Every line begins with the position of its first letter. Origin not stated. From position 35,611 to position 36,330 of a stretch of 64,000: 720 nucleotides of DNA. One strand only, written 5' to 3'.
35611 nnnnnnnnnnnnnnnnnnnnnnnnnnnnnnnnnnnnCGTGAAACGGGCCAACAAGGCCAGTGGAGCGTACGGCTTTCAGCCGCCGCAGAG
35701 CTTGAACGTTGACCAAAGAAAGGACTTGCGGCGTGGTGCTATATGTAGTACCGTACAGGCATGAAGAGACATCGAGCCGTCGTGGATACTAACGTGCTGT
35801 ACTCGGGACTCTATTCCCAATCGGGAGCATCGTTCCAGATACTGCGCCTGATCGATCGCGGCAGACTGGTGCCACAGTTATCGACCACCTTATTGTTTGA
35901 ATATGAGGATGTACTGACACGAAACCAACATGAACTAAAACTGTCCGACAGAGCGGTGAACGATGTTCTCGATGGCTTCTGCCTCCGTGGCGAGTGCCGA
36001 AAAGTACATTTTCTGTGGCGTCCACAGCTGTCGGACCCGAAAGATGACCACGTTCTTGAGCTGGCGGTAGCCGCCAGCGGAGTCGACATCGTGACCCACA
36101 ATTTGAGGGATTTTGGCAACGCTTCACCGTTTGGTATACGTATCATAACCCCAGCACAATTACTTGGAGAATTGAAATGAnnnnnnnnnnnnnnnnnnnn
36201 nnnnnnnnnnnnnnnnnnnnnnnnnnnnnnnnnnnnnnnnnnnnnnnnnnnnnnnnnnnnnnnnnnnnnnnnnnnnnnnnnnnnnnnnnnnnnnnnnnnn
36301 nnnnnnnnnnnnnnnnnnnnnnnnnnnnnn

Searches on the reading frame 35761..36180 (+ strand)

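Call 60: search_protein_families(library=pfam, proteins=[window:35761-36180:+], max_evalue=0.001)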
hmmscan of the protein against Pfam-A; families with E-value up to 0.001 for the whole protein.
window:35761-36180:+ (139 aa): 1 family
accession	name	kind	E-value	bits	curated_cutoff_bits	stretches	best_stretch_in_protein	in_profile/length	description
PF13470.12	PIN_3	-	1.6e-18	68.1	27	1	5-115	1-114/115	PIN domain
